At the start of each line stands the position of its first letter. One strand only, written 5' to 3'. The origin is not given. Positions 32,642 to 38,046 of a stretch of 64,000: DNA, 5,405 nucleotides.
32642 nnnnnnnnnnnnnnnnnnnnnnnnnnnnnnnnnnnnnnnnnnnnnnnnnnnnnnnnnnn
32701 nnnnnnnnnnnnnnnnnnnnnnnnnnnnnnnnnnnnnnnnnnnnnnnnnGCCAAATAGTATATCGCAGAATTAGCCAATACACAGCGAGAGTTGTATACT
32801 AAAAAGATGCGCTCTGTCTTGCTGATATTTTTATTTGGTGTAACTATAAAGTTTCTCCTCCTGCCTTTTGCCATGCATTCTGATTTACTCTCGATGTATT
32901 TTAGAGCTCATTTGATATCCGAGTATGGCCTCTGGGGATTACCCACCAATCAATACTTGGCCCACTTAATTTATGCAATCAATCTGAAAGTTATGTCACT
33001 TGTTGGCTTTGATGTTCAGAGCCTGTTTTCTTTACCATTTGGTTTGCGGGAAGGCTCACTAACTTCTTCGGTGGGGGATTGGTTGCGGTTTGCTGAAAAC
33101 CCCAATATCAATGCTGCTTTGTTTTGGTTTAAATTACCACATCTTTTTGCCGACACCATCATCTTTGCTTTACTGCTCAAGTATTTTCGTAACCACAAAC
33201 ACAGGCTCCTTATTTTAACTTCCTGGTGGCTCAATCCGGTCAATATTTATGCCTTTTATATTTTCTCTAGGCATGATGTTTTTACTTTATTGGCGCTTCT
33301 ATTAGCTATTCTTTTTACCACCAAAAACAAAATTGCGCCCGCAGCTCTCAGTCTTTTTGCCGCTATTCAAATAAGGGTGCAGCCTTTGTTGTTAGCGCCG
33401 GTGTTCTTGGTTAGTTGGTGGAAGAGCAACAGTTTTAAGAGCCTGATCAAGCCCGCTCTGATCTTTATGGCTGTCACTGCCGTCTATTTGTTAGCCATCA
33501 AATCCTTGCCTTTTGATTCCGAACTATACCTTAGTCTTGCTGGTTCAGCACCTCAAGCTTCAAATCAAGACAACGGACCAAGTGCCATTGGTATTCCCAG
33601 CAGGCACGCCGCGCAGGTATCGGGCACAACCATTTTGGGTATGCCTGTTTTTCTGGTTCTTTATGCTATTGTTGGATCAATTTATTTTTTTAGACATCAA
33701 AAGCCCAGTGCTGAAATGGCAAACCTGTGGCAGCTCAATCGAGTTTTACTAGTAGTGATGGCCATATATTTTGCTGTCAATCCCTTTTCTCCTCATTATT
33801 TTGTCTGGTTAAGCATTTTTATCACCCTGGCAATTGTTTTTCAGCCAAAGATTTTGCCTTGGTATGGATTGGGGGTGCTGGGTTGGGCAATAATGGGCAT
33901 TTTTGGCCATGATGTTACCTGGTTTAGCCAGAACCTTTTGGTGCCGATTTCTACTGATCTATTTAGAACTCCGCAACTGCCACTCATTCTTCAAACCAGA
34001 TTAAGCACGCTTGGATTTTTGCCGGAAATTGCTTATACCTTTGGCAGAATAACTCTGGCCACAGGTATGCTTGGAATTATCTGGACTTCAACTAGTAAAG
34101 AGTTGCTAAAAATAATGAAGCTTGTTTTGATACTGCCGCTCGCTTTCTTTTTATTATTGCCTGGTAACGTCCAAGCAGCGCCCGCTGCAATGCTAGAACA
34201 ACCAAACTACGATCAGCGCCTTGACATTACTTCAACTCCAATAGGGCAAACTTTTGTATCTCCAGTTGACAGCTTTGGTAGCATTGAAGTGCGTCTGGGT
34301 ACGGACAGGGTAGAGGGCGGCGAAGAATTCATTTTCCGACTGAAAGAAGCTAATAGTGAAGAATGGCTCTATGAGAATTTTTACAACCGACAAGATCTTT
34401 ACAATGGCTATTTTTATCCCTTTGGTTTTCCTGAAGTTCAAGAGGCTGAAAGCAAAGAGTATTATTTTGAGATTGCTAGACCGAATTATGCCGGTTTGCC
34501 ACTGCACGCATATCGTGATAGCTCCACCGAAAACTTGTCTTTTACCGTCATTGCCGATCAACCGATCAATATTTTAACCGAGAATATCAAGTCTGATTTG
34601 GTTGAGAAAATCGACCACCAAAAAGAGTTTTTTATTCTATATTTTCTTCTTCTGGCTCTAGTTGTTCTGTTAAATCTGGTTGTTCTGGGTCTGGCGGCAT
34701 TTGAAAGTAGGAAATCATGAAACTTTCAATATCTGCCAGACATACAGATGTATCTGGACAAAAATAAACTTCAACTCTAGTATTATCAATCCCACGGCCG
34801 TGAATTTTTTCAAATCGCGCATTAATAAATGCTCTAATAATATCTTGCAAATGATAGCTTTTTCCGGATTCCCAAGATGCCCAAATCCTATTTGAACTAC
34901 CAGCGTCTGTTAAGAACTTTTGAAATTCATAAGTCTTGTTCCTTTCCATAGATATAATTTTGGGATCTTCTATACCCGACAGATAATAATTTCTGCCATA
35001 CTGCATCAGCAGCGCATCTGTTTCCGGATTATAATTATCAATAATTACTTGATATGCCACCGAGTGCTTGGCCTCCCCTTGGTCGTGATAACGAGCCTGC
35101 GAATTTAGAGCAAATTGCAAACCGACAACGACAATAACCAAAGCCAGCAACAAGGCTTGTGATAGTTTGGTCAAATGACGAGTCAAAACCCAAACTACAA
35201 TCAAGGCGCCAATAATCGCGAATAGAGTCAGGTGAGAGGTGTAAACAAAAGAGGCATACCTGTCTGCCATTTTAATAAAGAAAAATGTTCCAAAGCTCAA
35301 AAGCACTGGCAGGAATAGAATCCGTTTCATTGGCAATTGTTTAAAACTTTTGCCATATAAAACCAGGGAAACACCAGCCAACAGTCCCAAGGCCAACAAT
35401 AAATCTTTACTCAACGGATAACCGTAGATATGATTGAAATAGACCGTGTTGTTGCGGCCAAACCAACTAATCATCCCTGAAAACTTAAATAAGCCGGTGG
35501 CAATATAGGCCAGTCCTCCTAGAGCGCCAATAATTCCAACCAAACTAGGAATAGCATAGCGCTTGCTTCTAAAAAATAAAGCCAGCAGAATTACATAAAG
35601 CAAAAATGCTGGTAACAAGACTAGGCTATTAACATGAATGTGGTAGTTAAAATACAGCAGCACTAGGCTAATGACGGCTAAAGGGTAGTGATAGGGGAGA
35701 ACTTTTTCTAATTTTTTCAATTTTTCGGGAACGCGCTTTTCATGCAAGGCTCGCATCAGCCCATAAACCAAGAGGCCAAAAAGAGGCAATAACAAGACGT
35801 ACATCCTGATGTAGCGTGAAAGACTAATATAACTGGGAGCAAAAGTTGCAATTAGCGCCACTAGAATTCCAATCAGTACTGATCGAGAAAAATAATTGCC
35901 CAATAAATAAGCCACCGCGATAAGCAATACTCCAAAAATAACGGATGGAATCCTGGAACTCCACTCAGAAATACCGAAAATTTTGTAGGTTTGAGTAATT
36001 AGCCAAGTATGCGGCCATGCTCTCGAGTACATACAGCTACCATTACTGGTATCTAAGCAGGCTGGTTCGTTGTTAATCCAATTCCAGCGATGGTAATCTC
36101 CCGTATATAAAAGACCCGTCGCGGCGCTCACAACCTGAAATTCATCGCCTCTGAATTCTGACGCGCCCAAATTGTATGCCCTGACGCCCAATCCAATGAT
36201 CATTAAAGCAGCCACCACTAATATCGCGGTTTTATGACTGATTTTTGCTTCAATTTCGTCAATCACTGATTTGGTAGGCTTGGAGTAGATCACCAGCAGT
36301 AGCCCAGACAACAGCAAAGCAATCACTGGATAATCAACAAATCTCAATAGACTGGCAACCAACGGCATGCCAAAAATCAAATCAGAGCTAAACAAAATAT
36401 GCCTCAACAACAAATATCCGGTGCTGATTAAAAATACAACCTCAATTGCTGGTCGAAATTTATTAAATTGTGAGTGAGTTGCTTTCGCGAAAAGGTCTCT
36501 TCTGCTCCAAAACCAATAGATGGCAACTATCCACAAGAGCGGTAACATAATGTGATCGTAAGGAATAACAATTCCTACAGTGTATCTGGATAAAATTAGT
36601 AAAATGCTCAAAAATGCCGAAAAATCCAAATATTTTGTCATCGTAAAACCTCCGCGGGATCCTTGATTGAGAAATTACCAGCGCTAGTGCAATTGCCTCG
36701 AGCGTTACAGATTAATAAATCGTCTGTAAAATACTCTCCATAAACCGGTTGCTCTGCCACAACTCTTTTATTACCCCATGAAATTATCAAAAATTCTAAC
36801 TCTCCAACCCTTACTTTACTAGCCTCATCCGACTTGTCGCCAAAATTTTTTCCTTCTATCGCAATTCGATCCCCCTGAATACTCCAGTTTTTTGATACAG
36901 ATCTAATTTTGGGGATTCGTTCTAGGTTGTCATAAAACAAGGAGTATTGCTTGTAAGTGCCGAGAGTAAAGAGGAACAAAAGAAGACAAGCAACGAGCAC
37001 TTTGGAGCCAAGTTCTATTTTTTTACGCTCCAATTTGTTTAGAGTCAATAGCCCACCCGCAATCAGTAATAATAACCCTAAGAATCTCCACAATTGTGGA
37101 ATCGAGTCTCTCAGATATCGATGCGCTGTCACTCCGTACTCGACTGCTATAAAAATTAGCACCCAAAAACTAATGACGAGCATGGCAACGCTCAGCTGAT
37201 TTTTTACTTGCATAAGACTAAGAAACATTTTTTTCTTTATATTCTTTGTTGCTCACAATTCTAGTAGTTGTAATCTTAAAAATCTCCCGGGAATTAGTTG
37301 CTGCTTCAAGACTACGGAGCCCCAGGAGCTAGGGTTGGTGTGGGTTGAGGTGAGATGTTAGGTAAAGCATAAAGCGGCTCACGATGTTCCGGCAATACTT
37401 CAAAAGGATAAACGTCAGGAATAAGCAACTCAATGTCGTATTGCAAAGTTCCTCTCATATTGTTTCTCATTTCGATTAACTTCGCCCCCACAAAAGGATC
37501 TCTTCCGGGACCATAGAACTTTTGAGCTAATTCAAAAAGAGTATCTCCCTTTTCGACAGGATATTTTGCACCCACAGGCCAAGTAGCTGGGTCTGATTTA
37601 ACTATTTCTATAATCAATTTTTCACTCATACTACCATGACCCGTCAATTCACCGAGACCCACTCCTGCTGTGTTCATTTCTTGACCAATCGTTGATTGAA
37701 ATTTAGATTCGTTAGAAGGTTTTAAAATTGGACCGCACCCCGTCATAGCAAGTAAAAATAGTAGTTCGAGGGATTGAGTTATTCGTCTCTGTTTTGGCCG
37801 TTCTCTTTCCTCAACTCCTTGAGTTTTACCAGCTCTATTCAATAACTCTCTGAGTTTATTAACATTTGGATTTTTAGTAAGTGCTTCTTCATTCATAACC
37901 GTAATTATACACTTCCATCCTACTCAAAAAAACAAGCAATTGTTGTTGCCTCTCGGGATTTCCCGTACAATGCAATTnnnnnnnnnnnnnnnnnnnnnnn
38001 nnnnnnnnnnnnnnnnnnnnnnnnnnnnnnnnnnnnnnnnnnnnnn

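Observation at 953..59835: Exceptionally large, near-contiguous cell-surface glycan locus (about 27 glycosyltransferases) bracketing ruvCAB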

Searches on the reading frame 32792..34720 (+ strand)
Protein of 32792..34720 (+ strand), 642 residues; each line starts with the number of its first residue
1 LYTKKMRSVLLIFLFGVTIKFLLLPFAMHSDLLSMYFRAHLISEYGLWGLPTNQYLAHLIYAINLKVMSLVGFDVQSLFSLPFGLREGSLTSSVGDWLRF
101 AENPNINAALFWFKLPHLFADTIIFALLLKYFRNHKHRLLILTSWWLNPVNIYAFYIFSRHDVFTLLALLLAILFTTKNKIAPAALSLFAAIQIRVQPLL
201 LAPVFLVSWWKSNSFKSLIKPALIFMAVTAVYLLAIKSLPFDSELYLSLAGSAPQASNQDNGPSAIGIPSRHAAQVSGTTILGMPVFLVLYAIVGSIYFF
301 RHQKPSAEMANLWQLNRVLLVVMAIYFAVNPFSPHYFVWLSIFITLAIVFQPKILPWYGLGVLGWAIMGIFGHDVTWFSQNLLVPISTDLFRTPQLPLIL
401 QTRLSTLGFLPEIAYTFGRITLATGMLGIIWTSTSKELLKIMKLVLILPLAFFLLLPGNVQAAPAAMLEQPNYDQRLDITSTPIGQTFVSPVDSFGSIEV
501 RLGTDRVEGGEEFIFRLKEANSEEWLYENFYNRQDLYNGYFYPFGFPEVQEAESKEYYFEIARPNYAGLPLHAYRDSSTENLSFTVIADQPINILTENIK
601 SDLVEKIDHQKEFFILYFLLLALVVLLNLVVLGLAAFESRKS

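Call 8: search_protein_families(library=pfam, proteins=[window:32792-34720:+], max_evalue=0.001)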
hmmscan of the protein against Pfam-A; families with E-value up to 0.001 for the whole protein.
window:32792-34720:+ (642 aa): 0 families

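Call 18: search_protein_families(library=ncbifam, proteins=[window:32792-34720:+], max_evalue=0.1)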
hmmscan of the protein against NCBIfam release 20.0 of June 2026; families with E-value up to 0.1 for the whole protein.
window:32792-34720:+ (642 aa): 0 families

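Call 28: search_protein_families(library=pfam, proteins=[window:32792-34720:+], max_evalue=10)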
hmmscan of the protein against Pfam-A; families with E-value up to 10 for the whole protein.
window:32792-34720:+ (642 aa): 1 family
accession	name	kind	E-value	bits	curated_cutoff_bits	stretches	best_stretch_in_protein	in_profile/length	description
PF20619.3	DUF6804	-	0.014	16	27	1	313-353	25-65/91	Family of unknown function (DUF6804)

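Call 41: search_protein_representatives(protein=window:32792-34720:+)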
Query: 642 residues. Proteins with E-value up to 0.001 (for the whole library): 531; up to 1e-10: 115; up to 1e-30: 23. The best 150 are listed.
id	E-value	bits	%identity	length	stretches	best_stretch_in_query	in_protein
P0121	4.8e-160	551.0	48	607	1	43-634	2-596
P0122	5.9e-146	504.4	46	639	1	23-627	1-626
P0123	1.5e-136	473.4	44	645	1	3-562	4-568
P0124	5.3e-125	435.2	39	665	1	11-637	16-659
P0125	2.4e-115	403.3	42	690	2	12-433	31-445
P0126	4.1e-112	392.7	39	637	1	4-626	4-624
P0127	1.0e-109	384.7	45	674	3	24-411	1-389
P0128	6.8e-99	349.0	46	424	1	7-401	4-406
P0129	1.6e-97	344.4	39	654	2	24-561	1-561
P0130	2.0e-88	314.4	35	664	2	8-433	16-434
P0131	3.3e-86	307.0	100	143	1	264-406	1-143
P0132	1.8e-83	298.0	45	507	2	8-256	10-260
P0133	2.5e-83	297.6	41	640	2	134-562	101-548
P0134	1.0e-75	272.4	37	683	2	10-410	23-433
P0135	5.3e-74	266.7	34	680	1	11-624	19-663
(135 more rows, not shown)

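Call 43: search_protein_families(library=pfam, alignment_id=A2, max_evalue=0.01)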
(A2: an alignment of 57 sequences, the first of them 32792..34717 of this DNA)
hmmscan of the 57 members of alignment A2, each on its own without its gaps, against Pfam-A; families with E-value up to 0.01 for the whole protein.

A. member 1, window:32792-34717:+ (642 aa): 0 families

B. families by the number of members that match (of 57 scanned): 5 families
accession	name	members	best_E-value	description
PF09594.16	GT87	13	1.4e-07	Glycosyltransferase family 87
PF05007.19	Mannosyl_trans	5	8.3e-07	Mannosyltransferase (PIG-M)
PF06728.19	PIG-U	2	7.2e-06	GPI transamidase subunit PIG-U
PF14897.12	EpsG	1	0.00061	EpsG family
PF04117.17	Mpv17_PMP22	1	0.0045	Mpv17 / PMP22 family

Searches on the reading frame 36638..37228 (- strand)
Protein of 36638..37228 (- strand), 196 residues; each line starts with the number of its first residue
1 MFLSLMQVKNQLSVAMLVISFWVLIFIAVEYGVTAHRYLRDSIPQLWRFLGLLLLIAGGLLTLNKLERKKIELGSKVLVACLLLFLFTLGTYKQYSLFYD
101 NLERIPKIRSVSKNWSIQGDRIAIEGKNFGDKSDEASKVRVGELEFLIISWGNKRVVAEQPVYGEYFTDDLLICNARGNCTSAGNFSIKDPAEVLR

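Call 8: search_protein_families(library=pfam, proteins=[window:36638-37228:-], max_evalue=0.001)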
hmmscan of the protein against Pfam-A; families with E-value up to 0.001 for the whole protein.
window:36638-37228:- (196 aa): 1 family
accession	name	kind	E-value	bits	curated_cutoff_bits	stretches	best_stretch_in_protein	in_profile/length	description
PF01833.30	TIG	-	0.00013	22.3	20.9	1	106-161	1-57/84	IPT/TIG domain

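Call 28: search_protein_families(library=pfam, proteins=[window:36638-37228:-], max_evalue=10)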
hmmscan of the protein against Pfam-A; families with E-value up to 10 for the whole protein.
window:36638-37228:- (196 aa): 5 families
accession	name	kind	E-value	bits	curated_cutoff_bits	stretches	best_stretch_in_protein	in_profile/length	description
PF01833.30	TIG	-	0.00013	22.3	20.9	1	106-161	1-57/84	IPT/TIG domain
PF13567.11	DUF4131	-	0.028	14.5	31.6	1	43-130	3-81/165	Domain of unknown function (DUF4131)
PF00115.25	COX1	-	0.034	13.4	34.8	1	9-91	235-322/436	Cytochrome C and Quinol oxidase polypeptide I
PF19983.4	DUF6419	-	0.092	13.3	27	1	5-33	40-68/71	Family of unknown function (DUF6419)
PF19484.4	DUF6020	-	0.15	10.8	28.3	1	13-63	209-259/604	Family of unknown function (DUF6020)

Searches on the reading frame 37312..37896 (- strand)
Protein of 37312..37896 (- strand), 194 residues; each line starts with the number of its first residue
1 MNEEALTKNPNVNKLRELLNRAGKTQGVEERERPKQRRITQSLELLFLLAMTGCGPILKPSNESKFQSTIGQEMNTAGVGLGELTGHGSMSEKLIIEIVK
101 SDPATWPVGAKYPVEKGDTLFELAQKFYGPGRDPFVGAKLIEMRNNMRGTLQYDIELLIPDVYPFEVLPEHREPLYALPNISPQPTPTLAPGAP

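Call 8: search_protein_families(library=pfam, proteins=[window:37312-37896:-], max_evalue=0.001)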
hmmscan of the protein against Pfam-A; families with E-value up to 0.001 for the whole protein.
window:37312-37896:- (194 aa): 0 families

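Call 28: search_protein_families(library=pfam, proteins=[window:37312-37896:-], max_evalue=10)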
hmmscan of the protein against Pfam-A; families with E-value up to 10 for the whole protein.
window:37312-37896:- (194 aa): 2 families
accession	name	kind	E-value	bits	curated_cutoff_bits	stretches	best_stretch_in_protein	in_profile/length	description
PF01476.26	LysM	-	0.09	13.2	20.9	1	112-127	1-16/43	LysM domain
PF08912.16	Rho_Binding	-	0.91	10.8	23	1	2-21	48-67/69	Rho Binding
